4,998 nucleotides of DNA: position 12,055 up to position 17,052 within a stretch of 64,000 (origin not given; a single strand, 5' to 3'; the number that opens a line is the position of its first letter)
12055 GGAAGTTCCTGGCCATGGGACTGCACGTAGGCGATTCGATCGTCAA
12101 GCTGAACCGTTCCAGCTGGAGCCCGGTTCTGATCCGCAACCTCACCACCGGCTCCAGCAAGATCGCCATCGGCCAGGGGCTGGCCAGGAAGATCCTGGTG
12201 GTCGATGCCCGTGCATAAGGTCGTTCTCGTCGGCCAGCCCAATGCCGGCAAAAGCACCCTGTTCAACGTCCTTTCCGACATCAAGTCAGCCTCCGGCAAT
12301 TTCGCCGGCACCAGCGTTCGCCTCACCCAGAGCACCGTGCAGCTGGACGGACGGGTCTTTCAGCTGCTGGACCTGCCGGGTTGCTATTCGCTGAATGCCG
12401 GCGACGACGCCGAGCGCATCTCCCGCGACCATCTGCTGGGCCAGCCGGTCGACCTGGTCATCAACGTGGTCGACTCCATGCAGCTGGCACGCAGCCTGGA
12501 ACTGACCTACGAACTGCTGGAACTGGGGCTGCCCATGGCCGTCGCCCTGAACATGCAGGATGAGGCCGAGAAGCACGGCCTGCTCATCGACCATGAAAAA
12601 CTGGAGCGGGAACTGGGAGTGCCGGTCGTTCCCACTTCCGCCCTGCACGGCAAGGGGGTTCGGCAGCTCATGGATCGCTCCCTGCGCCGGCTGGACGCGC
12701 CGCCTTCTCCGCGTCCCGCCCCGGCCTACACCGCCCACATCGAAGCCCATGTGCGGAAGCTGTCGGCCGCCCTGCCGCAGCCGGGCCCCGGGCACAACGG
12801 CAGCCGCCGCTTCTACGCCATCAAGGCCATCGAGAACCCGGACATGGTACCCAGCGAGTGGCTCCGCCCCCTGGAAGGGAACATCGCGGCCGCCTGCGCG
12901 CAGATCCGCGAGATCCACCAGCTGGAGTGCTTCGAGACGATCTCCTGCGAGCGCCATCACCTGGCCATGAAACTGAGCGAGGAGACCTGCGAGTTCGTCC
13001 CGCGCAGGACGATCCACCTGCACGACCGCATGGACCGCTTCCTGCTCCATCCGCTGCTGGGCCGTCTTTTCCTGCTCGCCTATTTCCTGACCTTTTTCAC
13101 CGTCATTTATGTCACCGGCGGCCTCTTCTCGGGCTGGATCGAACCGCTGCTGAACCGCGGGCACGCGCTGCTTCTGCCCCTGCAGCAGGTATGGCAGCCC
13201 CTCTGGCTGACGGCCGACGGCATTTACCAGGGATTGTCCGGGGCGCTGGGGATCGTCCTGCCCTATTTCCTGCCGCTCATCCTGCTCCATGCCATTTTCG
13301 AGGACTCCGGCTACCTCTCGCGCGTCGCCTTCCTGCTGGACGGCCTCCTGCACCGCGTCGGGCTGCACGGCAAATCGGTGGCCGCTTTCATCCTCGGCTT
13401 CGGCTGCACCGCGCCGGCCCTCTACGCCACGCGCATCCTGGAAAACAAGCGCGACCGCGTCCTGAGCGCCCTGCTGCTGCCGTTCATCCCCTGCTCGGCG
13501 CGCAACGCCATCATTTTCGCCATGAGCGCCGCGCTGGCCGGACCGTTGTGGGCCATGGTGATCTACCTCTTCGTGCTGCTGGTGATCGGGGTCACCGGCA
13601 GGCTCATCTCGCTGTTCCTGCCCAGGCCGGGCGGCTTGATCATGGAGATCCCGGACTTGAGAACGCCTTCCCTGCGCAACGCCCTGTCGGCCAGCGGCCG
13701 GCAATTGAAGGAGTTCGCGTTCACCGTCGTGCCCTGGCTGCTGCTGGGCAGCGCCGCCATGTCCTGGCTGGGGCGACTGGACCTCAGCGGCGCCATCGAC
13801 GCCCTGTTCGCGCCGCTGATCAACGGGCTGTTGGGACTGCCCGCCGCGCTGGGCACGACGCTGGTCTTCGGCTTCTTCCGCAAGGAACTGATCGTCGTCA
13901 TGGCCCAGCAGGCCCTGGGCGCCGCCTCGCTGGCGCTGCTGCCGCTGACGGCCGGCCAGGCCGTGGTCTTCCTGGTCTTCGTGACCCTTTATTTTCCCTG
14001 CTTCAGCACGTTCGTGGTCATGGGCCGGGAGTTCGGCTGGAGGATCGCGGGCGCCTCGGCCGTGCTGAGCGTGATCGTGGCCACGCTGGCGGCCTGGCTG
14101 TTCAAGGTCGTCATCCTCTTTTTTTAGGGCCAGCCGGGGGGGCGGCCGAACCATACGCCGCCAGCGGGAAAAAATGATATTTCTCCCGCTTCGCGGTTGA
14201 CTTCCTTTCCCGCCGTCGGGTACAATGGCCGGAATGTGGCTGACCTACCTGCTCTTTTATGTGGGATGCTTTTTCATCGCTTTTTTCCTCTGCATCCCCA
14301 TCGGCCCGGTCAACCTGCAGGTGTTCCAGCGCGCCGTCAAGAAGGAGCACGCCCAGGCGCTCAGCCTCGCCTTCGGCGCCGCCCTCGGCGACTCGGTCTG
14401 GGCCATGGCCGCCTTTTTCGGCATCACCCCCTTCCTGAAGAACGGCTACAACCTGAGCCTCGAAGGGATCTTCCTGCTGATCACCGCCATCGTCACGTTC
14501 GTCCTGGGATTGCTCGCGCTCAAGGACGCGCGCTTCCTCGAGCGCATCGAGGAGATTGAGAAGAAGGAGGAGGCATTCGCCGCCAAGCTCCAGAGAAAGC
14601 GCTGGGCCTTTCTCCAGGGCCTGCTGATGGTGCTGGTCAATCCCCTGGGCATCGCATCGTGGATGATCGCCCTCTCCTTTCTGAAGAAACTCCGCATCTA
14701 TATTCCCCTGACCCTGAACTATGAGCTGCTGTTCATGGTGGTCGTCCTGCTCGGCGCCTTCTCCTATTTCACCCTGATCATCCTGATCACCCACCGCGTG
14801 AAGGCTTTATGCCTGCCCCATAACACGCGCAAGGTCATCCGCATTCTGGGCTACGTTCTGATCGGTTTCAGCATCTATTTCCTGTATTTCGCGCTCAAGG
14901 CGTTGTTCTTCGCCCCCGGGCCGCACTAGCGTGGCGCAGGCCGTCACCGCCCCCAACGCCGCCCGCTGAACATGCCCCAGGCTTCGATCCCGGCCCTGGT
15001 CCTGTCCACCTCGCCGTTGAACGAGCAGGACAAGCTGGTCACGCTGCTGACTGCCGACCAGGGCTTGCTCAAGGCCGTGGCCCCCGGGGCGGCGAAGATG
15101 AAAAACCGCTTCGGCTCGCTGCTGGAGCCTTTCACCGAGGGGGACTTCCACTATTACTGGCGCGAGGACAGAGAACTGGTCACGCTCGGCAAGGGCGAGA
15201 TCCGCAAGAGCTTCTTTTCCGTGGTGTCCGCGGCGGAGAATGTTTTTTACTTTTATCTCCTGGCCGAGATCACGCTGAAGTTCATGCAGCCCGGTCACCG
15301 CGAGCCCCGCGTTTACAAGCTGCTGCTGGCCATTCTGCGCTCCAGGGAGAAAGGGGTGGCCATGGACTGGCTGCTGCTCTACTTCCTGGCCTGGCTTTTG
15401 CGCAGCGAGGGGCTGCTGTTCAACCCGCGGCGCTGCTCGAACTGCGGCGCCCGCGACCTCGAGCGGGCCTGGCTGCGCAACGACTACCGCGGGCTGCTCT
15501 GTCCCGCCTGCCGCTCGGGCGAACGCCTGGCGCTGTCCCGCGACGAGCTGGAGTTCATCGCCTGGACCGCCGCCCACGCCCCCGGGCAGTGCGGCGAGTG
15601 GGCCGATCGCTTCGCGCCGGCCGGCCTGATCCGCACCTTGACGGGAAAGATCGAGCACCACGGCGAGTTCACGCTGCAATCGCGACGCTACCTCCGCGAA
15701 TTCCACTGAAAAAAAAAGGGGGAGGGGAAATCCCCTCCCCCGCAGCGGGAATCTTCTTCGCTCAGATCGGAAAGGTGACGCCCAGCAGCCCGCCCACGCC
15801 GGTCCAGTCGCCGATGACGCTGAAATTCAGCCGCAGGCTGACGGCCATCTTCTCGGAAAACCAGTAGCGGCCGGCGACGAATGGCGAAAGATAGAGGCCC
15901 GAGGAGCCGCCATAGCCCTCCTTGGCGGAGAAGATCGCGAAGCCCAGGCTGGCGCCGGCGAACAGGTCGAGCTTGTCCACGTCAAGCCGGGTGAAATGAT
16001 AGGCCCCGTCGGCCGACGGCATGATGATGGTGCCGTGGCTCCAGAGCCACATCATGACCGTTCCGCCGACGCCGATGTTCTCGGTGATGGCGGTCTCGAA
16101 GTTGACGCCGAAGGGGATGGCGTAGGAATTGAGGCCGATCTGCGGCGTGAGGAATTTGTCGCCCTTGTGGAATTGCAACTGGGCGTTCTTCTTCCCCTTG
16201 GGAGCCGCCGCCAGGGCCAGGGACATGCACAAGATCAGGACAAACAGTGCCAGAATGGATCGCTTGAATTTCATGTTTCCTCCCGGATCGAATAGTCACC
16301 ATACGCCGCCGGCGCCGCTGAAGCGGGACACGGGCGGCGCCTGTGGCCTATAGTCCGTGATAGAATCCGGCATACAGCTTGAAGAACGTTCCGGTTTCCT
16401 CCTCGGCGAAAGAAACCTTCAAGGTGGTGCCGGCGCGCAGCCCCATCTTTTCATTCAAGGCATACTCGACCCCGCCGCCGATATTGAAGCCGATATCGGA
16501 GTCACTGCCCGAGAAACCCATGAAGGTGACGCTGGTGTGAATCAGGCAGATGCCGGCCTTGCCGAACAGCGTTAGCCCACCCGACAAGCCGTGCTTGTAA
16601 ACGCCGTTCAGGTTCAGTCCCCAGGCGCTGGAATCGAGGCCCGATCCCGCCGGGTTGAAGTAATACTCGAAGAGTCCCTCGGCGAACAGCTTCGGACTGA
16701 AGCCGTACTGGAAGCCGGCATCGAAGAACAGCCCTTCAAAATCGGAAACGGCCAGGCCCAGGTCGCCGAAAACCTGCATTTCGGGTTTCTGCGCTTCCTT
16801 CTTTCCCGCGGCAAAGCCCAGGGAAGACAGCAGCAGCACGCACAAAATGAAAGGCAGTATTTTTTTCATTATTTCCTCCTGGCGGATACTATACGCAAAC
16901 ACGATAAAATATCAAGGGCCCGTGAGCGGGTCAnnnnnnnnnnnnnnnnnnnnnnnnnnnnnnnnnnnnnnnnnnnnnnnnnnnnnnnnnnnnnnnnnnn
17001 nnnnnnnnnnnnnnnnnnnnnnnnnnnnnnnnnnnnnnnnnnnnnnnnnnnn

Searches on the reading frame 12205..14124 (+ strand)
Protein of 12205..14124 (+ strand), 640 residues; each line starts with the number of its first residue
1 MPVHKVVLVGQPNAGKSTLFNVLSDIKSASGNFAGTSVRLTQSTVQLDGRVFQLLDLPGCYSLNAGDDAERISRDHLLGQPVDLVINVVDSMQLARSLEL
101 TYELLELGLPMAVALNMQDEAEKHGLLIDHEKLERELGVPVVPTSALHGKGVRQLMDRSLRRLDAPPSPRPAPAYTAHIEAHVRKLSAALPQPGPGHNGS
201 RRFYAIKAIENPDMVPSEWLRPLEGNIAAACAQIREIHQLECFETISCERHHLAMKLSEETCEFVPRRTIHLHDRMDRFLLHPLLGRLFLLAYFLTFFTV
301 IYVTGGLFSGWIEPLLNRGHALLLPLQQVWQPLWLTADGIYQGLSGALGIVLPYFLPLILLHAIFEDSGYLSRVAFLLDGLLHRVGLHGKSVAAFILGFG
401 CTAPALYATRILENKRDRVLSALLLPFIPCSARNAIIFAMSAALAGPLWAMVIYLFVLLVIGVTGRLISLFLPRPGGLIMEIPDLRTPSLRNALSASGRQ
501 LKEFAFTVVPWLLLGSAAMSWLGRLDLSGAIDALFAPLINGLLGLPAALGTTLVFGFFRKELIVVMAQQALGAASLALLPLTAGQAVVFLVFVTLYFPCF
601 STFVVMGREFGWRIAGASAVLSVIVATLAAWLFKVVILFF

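Call 56: search_protein_families(library=pfam, proteins=[window:12205-14124:+], max_evalue=0.00001)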
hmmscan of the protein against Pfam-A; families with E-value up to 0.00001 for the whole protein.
window:12205-14124:+ (640 aa): 5 families
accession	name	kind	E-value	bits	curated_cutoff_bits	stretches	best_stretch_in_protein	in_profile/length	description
PF02421.24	FeoB_N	-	3.4e-50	170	27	1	5-157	2-154/156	Ferrous iron transport protein B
PF07670.19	Gate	-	2e-26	92.9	29.6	2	351-442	4-102/104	Nucleoside recognition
PF01926.29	MMR_HSR1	-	9.2e-17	61.6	21.9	1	5-116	1-112/113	50S ribosome-binding GTPase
PF07664.17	FeoB_C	-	2.6e-06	27.5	26.6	1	451-494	2-48/54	Ferrous iron transport protein B C terminus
PF00009.33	GTP_EFTU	-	4.6e-06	26.8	26.5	0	35-159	54-182/188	Elongation factor Tu GTP binding domain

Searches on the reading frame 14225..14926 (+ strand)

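Call 56: search_protein_families(library=pfam, proteins=[window:14225-14926:+], max_evalue=0.00001)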
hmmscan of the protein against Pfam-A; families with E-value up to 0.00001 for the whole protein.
window:14225-14926:+ (234 aa): 1 family
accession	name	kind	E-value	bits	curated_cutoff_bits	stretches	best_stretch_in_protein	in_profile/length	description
PF01810.24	LysE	-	6.3e-15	55.6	25.6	1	21-221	2-191/193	LysE type translocator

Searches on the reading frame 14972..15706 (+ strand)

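Call 56: search_protein_families(library=pfam, proteins=[window:14972-15706:+], max_evalue=0.00001)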
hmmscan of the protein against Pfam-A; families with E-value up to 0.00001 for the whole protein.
window:14972-15706:+ (245 aa): 2 families
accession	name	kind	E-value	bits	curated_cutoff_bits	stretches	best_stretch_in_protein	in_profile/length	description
PF11967.14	RecO_N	-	8.6e-21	74.2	27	1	1-81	1-80/80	Recombination protein O N terminal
PF02565.21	RecO_C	-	4.5e-12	46.4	22.1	1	89-197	5-114/157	Recombination protein O C terminal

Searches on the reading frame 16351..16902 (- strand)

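Call 56: search_protein_families(library=pfam, proteins=[window:16351-16902:-], max_evalue=0.00001)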
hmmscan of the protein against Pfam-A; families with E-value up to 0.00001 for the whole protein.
window:16351-16902:- (184 aa): 1 family
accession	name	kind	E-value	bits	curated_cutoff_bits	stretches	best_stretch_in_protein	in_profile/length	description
PF13505.12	OMP_b-brl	-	5.4e-11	43.4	28.7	1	23-161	2-152/175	Outer membrane protein beta-barrel domain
